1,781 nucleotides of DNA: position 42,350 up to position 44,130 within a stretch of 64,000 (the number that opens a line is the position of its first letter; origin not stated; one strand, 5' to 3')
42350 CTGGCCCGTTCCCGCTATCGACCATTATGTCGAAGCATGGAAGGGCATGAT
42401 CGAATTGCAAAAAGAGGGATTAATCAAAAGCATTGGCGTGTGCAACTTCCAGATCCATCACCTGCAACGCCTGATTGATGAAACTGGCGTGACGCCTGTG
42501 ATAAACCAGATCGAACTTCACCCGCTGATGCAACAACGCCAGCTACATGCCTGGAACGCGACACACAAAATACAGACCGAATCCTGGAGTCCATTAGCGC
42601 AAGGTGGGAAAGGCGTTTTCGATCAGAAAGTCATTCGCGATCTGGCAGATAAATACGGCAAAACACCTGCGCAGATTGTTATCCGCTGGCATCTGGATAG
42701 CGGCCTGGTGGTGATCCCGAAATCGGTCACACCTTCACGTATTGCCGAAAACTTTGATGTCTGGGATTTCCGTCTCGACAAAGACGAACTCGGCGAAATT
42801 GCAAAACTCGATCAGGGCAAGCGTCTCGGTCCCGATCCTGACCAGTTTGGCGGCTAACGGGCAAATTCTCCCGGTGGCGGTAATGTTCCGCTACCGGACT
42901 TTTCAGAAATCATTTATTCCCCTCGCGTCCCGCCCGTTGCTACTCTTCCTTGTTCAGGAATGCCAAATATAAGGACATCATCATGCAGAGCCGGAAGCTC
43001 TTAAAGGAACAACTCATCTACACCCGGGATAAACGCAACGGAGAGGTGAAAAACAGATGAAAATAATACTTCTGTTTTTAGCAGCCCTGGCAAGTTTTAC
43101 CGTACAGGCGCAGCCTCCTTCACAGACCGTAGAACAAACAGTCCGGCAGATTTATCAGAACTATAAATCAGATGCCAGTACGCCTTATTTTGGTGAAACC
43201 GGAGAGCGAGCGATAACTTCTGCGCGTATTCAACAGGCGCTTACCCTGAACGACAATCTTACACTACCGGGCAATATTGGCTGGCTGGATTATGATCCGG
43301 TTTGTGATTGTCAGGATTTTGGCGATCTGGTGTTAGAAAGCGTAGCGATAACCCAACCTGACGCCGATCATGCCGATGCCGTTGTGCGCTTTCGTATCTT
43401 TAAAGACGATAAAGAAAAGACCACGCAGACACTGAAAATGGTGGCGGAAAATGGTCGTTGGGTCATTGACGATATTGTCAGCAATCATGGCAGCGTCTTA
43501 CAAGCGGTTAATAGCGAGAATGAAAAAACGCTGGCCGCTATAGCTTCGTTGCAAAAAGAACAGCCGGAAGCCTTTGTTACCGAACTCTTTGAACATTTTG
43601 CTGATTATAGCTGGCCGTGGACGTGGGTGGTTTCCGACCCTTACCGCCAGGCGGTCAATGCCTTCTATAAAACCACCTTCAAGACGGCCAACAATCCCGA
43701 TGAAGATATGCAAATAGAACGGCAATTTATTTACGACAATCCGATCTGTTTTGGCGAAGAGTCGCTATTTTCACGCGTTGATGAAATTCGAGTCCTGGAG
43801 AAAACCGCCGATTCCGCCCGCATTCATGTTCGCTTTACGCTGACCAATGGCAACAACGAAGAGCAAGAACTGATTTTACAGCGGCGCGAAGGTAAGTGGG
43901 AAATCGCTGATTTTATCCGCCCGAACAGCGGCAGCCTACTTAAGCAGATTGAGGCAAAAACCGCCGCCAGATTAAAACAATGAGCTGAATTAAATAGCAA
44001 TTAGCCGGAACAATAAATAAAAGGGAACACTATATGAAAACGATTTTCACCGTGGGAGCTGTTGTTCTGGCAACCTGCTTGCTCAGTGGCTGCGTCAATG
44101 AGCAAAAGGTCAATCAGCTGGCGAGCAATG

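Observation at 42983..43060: Shine-Dalgarno-preceded 25-codon ORF overlapping the yqhG start codon (ATGA)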

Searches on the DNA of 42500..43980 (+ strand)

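Call 3: search_dna_similar(query=window:42800-43200:+, collection=ecoli_genomes, mode=near, max_rows=40, rows=spread)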
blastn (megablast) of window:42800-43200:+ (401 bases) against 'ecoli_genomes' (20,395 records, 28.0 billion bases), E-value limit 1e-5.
Records with a match: 5423; places in all: 5440; records where one place covers at least 80% of the query: 5408.
Genomes with a match: 5423 of 5426; with a place that covers at least 80% of the query: 5408. Places per genome that has any: lowest 1, median 1, highest 2. On chromosomes: 5439 places; on plasmids: 1.
Best place of each record, by identity: >=99% 90; 95-99% 5331; 90-95% 2.
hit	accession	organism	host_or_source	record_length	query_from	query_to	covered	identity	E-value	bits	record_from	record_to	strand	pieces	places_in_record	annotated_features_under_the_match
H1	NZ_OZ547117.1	Escherichia coli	Homo sapiens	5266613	1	401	100%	100.0%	0e+0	741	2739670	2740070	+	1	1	yqhG: YqhG/Tai3 family protein | dkgA: 2,5-didehydrogluconate reductase DkgA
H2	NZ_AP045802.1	Escherichia coli strain 23CRST032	Homo sapiens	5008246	1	401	100%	98.8%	0e+0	713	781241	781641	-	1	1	yqhG: YqhG/Tai3 family protein | dkgA: 2,5-didehydrogluconate reductase DkgA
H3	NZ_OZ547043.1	Escherichia coli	Homo sapiens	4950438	1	401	100%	98.5%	0e+0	708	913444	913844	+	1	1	yqhG: YqhG/Tai3 family protein | dkgA: 2,5-didehydrogluconate reductase DkgA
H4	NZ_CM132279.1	Escherichia coli strain 19AR0646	Homo sapiens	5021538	1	401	100%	98.3%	0e+0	702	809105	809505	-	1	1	yqhG: YbjP/YqhG family protein | dkgA: 2,5-didehydrogluconate reductase DkgA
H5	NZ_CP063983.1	Escherichia coli strain 25DN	LAB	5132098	1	401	100%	96.8%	0e+0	669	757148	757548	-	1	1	yqhG: YbjP/YqhG family protein | dkgA: 2,5-didehydrogluconate reductase DkgA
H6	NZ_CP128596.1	Escherichia coli strain muskdeer13-4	musk deer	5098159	1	401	100%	96.8%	0e+0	669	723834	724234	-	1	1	yqhG: YbjP/YqhG family protein | dkgA: 2,5-didehydrogluconate reductase DkgA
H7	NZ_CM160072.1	Escherichia coli strain GPEC128-620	chicken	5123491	1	401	100%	96.8%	0e+0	669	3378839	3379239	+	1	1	yqhG: YqhG/Tai3 family protein | dkgA: 2,5-didehydrogluconate reductase DkgA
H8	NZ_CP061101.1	Escherichia coli strain 1EC213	Homo sapiens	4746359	1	401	100%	96.5%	0e+0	664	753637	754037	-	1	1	yqhG: YbjP/YqhG family protein | dkgA: 2,5-didehydrogluconate reductase DkgA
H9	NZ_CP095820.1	Escherichia coli strain Jnd12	avian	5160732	1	401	100%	96.5%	0e+0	664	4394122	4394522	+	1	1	yqhG: YbjP/YqhG family protein | dkgA: 2,5-didehydrogluconate reductase DkgA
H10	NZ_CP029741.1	Escherichia coli strain AR_0085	missing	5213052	1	401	100%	96.3%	0e+0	658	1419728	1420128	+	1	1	yqhG: YbjP/YqhG family protein | dkgA: 2,5-didehydrogluconate reductase DkgA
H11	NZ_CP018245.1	Escherichia coli strain 472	missing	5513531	1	401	100%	96.3%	0e+0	658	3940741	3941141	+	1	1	yqhG: YbjP/YqhG family protein | dkgA: 2,5-didehydrogluconate reductase DkgA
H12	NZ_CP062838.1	Escherichia coli strain Res13-Lact-PER02-33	Sus scrofa domesticus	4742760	1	401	100%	96.3%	0e+0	658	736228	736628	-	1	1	yqhG: YbjP/YqhG family protein | dkgA: 2,5-didehydrogluconate reductase DkgA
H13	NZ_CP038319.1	Escherichia coli O157:H7 strain NE122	bovine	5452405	1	401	100%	96.3%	0e+0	658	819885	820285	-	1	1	yqhG: YbjP/YqhG family protein | dkgA: 2,5-didehydrogluconate reductase DkgA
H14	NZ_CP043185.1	Escherichia coli O16:H48 strain PG20180171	mouse gut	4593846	1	401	100%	96.3%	0e+0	658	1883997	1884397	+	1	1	yqhG: YbjP/YqhG family protein | dkgA: 2,5-didehydrogluconate reductase DkgA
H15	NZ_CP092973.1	Escherichia coli strain WCHEC005215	Homo sapiens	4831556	1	401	100%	96.3%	0e+0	658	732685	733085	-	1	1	yqhG: YbjP/YqhG family protein | dkgA: 2,5-didehydrogluconate reductase DkgA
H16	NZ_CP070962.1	Escherichia coli strain K-12 J53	missing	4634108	1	401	100%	96.3%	0e+0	658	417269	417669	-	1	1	yqhG: YbjP/YqhG family protein | dkgA: 2,5-didehydrogluconate reductase DkgA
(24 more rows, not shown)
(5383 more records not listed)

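Call 5: get_annotated_region(hit=H1, flank=3000)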
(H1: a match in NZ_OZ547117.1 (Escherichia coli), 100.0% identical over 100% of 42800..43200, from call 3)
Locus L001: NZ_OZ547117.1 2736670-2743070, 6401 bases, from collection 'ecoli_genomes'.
description: Escherichia coli isolate AF3 chromosome 1, complete sequence
organism: Escherichia coli (NCBI taxid 562)
replicon: chromosome; assembly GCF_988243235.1
host: Homo sapiens; source: blood culture; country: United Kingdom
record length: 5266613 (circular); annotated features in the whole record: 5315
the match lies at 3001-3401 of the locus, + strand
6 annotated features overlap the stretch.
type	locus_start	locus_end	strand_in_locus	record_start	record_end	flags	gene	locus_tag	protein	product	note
CDS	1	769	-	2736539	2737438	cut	yqhC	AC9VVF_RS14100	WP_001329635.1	DNA-binding transcriptional regulator YqhC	-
CDS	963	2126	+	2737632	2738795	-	yqhD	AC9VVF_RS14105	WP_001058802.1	alcohol dehydrogenase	-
CDS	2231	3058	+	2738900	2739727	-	dkgA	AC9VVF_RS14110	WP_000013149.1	2,5-didehydrogluconate reductase DkgA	-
CDS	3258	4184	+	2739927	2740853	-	yqhG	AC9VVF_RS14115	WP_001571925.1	YqhG/Tai3 family protein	-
CDS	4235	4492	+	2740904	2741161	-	yqhH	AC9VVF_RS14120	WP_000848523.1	lipoprotein YqhH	-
CDS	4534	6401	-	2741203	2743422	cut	ygiQ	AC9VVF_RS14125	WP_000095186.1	YgiQ family radical SAM protein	-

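Call 6: get_annotated_region(hit=H16, flank=3000)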
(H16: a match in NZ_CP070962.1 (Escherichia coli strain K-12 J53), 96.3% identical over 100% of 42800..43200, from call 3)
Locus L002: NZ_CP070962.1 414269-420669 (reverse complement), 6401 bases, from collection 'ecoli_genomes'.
description: Escherichia coli strain K-12 J53 chromosome, complete genome
organism: Escherichia coli strain K-12 J53 (NCBI taxid 562)
replicon: chromosome; assembly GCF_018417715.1
host: -; source: missing; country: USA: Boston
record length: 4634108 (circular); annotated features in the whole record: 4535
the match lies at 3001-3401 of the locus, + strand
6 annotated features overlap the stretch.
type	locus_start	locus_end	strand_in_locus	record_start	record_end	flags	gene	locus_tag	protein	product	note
CDS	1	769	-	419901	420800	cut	yqhC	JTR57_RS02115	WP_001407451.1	DNA-binding transcriptional regulator YqhC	-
CDS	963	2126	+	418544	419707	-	yqhD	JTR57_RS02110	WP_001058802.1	alcohol dehydrogenase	-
CDS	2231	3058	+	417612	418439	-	dkgA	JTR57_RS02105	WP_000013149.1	2,5-didehydrogluconate reductase DkgA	-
CDS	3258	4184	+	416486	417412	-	yqhG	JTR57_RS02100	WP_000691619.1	YbjP/YqhG family protein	-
CDS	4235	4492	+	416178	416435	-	yqhH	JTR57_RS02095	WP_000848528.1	lipoprotein YqhH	-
CDS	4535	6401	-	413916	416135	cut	ygiQ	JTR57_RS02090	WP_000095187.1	YgiQ family radical SAM protein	-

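Call 32: search_rna_families(source=window, start=42500, end=43500, threshold=evalue, max_evalue=1)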
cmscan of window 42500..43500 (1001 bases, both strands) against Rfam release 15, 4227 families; matches with E-value up to 1: 0.
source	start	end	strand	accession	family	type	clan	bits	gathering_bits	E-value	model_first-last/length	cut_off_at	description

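Call 34: search_dna_similar(query=window:42858-43075:+, collection=ecoli_genomes, mode=distant, max_rows=60, rows=spread)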
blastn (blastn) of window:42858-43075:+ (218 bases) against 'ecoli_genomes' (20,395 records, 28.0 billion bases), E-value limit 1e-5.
Records with a match: 5423; places in all: 5431; records where one place covers at least 80% of the query: 5417.
Genomes with a match: 5423 of 5426; with a place that covers at least 80% of the query: 5417. Places per genome that has any: lowest 1, median 1, highest 2. On chromosomes: 5430 places; on plasmids: 1.
Best place of each record, by identity: >=99% 124; 95-99% 5298; 90-95% 1.
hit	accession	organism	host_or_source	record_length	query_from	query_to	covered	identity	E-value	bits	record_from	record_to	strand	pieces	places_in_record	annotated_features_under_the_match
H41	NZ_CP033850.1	Escherichia coli strain FDAARGOS_497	Homo sapiens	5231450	1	218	100%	100.0%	1e-106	394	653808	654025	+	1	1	yqhG: YbjP/YqhG family protein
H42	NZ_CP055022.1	Escherichia coli strain SWHEFF_68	Shek Wu Hui WWTPs_68 WWTPs effluent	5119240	1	218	100%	99.1%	5e-104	385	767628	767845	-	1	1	yqhG: YbjP/YqhG family protein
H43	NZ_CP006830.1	Escherichia coli APEC O18 strain APEC O18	chicken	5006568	1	218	100%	98.2%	3e-101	376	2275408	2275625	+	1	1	yqhG: YbjP/YqhG family protein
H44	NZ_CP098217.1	Escherichia coli strain Z0117EC0032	Canis lupus familiaris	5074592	1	218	100%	98.2%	3e-101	376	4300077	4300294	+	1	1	yqhG: YbjP/YqhG family protein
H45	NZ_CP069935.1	Escherichia coli strain FDAARGOS_1302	Homo sapiens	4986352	1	218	100%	98.2%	3e-101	376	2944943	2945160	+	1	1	yqhG: YbjP/YqhG family protein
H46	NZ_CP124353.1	Escherichia coli strain AVS0226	environmental-WWTP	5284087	1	218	100%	98.2%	3e-101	376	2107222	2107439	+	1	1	yqhG: YbjP/YqhG family protein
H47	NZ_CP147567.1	Escherichia coli strain GN02100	Homo sapiens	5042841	1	218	100%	98.2%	3e-101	376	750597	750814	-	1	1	yqhG: YbjP/YqhG family protein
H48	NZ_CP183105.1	Escherichia coli strain 463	Homo sapiens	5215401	1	218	100%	98.2%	3e-101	376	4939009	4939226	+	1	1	yqhG: YbjP/YqhG family protein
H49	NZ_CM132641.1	Escherichia coli strain ESBLEC_HM50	Homo sapiens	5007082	1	218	100%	98.2%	3e-101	376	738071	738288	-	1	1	yqhG: YbjP/YqhG family protein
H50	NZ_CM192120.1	Escherichia coli strain MEW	Pagophila eburnea (ivory gull)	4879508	1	218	100%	98.2%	3e-101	376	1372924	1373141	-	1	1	yqhG: YqhG/Tai3 family protein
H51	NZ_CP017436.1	Escherichia coli O157:H7 strain 2149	Cattle Hide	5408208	1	218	100%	97.7%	1e-99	371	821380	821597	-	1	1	yqhG: YbjP/YqhG family protein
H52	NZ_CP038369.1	Escherichia coli O157:H7 strain F6321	beef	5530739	1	218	100%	97.7%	1e-99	371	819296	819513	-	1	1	yqhG: YbjP/YqhG family protein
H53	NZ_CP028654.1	Escherichia coli strain 122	cattle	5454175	1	218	100%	97.7%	1e-99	371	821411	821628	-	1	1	YbjP/YqhG family protein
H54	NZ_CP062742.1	Escherichia coli O157:H7 strain Z1626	Homo sapiens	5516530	1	218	100%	97.7%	1e-99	371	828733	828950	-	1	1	yqhG: YbjP/YqhG family protein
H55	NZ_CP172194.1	Escherichia coli strain GF66.1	chicken meat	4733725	1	218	100%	97.7%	1e-99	371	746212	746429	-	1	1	yqhG: YbjP/YqhG family protein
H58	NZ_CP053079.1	Escherichia coli strain K56-43-un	Homo sapiens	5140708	1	218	100%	97.2%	1e-98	367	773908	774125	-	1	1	yqhG: YbjP/YqhG family protein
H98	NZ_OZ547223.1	Escherichia coli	Homo sapiens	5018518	1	218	100%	96.8%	6e-97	362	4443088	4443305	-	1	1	yqhG: YqhG/Tai3 family protein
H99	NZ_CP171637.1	Escherichia coli strain TC24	Bos taurus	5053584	4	218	99%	97.7%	5e-98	366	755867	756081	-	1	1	yqhG: YbjP/YqhG family protein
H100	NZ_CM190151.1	Escherichia coli strain 21310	Homo sapiens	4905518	109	218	50%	95.5%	5e-41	177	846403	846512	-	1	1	DedA family protein | yqhG: YqhG/Tai3 family protein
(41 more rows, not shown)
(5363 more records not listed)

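Call 60: get_annotated_region(hit=H43, flank=1200)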
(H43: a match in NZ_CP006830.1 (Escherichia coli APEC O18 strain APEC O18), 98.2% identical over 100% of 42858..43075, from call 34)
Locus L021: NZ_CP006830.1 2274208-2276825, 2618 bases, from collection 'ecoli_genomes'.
description: Escherichia coli APEC O18 chromosome, complete genome
organism: Escherichia coli APEC O18 strain APEC O18 (NCBI taxid 1401688)
replicon: chromosome; assembly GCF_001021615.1
host: chicken; source: pericardium/lung; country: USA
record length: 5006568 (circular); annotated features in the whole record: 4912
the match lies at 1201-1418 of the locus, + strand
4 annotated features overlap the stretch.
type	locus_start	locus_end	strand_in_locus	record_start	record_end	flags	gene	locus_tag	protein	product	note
CDS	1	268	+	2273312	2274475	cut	yqhD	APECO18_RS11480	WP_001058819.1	alcohol dehydrogenase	-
CDS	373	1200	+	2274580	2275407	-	dkgA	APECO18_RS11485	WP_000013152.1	2,5-didehydrogluconate reductase DkgA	-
CDS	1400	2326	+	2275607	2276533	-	yqhG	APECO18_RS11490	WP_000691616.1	YbjP/YqhG family protein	-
CDS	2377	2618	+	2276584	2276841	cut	yqhH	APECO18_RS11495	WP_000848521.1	lipoprotein YqhH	-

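Call 61: get_annotated_region(hit=H51, flank=1200)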
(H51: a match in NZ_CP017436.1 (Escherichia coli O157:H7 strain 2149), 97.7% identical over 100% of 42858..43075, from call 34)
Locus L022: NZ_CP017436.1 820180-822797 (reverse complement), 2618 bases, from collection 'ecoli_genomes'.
description: Escherichia coli O157:H7 strain 2149 chromosome, complete genome
organism: Escherichia coli O157:H7 strain 2149 (NCBI taxid 83334)
replicon: chromosome; assembly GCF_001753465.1
host: -; source: Cattle Hide; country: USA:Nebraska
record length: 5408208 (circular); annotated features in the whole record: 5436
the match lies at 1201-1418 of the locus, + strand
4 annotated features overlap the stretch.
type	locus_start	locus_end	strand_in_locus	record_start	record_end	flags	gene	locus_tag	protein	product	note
CDS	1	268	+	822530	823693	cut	yqhD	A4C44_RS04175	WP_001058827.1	alcohol dehydrogenase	-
CDS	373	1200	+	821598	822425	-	dkgA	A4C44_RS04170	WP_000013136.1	2,5-didehydrogluconate reductase DkgA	-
CDS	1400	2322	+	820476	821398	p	yqhG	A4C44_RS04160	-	YbjP/YqhG family protein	frameshifted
CDS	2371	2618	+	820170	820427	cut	yqhH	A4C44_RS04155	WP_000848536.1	lipoprotein YqhH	-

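Call 62: get_annotated_region(hit=H58, flank=1200)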
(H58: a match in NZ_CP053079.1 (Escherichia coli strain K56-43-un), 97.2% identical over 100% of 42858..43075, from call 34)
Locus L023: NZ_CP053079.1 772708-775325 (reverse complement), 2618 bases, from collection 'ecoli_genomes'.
description: Escherichia coli strain K56-43-un chromosome, complete genome
organism: Escherichia coli strain K56-43-un (NCBI taxid 562)
replicon: chromosome; assembly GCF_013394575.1
host: Homo sapiens; source: urine; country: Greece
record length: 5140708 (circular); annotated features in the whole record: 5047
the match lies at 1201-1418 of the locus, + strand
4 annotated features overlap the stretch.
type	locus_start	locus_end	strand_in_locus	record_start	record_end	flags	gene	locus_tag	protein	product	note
CDS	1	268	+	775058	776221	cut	yqhD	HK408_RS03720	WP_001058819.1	alcohol dehydrogenase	-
CDS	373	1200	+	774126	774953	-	dkgA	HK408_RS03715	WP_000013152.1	2,5-didehydrogluconate reductase DkgA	-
CDS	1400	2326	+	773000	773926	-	yqhG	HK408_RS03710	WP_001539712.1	YbjP/YqhG family protein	-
CDS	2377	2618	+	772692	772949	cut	yqhH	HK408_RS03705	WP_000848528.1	lipoprotein YqhH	-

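Call 63: get_annotated_region(hit=H98, flank=1200)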
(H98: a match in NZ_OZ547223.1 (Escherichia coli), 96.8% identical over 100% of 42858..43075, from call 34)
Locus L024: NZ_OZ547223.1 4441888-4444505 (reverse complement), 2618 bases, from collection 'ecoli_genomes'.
description: Escherichia coli isolate AF22 chromosome 1, complete sequence
organism: Escherichia coli (NCBI taxid 562)
replicon: chromosome; assembly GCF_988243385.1
host: Homo sapiens; source: blood culture; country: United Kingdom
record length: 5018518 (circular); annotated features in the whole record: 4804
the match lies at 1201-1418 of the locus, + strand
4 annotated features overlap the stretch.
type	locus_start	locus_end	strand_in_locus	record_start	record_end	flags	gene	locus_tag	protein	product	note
CDS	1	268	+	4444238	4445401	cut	yqhD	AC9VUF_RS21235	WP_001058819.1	alcohol dehydrogenase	-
CDS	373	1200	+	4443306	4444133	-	dkgA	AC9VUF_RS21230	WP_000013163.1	2,5-didehydrogluconate reductase DkgA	-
CDS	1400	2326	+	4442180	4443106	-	yqhG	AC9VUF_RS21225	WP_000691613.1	YqhG/Tai3 family protein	-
CDS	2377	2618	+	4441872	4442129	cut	yqhH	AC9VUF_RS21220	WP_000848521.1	lipoprotein YqhH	-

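Call 64: get_annotated_region(hit=H99, flank=1200)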
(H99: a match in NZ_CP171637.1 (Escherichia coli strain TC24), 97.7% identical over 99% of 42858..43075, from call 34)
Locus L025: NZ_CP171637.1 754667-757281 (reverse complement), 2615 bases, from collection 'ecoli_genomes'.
description: Escherichia coli strain TC24 chromosome, complete genome
organism: Escherichia coli strain TC24 (NCBI taxid 562)
replicon: chromosome; assembly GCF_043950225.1
host: Bos taurus; source: feces; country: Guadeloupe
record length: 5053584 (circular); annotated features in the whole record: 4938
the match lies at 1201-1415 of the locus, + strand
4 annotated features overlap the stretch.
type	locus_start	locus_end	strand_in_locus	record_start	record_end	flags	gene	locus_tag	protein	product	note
CDS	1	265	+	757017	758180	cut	yqhD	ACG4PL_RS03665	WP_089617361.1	alcohol dehydrogenase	-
CDS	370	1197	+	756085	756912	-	dkgA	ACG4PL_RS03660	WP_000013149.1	2,5-didehydrogluconate reductase DkgA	-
CDS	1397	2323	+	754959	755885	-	yqhG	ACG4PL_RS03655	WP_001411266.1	YbjP/YqhG family protein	-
CDS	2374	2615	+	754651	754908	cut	yqhH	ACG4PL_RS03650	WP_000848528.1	lipoprotein YqhH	-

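Call 65: get_annotated_region(hit=H100, flank=1500)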
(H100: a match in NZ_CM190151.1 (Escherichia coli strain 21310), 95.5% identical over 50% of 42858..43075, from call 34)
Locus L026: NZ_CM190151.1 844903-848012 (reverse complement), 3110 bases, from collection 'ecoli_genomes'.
description: Escherichia coli strain 21310 chromosome, whole genome shotgun sequence
organism: Escherichia coli strain 21310 (NCBI taxid 562)
replicon: chromosome; assembly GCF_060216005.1
host: Homo sapiens; source: not collected; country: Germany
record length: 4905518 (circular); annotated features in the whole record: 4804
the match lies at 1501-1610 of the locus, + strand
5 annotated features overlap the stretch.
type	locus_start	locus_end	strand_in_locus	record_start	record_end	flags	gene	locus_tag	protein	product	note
CDS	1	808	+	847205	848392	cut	metC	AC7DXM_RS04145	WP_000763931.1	cystathionine beta-lyase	-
CDS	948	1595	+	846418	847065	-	-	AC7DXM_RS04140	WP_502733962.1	DedA family protein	-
CDS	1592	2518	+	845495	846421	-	yqhG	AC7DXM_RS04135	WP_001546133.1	YqhG/Tai3 family protein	-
CDS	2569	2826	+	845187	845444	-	yqhH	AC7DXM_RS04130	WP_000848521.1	lipoprotein YqhH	-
CDS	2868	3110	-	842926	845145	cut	ygiQ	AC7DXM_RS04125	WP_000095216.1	YgiQ family radical SAM protein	-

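Call 82: search_dna_similar(query=L018:1141-2043:+, collection=ecoli_genomes, mode=distant, max_rows=12, rows=spread)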
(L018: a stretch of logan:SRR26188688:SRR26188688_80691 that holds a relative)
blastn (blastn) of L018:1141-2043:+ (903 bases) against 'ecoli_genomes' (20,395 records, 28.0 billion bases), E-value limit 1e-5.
Records with a match: 129; places in all: 130; records where one place covers at least 80% of the query: 122.
Genomes with a match: 129 of 5426; with a place that covers at least 80% of the query: 122. Places per genome that has any: lowest 1, median 1, highest 2. On chromosomes: 130 places; on plasmids: 0.
Best place of each record, by identity: 60-80% 129.
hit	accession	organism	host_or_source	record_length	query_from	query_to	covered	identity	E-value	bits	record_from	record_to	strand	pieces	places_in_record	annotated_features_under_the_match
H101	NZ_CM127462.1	Escherichia coli strain G5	seawater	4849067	1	864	96%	72.9%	7e-142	514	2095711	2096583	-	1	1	hypothetical protein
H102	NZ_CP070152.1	Escherichia coli strain FDAARGOS_1285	Homo sapiens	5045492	1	864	96%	72.5%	2e-136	496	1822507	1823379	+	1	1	hypothetical protein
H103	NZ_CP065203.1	Escherichia coli strain EC-10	Gallus gallus domesticus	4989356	1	864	96%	72.5%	2e-136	496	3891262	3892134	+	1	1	hypothetical protein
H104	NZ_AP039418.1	Escherichia coli strain BroCaecum-55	Gallus gallus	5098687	1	864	96%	72.5%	2e-136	496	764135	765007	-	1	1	hypothetical protein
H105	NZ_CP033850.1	Escherichia coli strain FDAARGOS_497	Homo sapiens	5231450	1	864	96%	72.2%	9e-134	487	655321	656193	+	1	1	hypothetical protein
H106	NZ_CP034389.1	Escherichia coli strain RS571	Homo sapiens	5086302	1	864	96%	72.2%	9e-134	487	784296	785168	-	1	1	hypothetical protein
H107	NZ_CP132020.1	Escherichia coli strain JCH8249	Homo sapiens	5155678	1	864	96%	72.2%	9e-134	487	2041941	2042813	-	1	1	hypothetical protein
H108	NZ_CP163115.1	Escherichia coli strain W46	Homo sapiens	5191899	1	864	96%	72.2%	9e-134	487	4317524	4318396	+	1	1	hypothetical protein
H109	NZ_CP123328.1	Escherichia coli strain AREA_499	Homo sapiens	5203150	1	864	96%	72.2%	9e-134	487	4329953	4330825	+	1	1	hypothetical protein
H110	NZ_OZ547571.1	Escherichia coli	Homo sapiens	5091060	1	864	96%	72.2%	9e-134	487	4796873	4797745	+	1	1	hypothetical protein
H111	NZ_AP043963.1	Escherichia coli strain 21AH007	Canis lupus familiaris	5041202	1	864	96%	72.2%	9e-134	487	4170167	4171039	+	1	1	hypothetical protein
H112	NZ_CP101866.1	Escherichia coli strain LP5-1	pigeon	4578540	209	427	24%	73.4%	7e-28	134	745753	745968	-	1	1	hypothetical protein | yqhH: lipoprotein YqhH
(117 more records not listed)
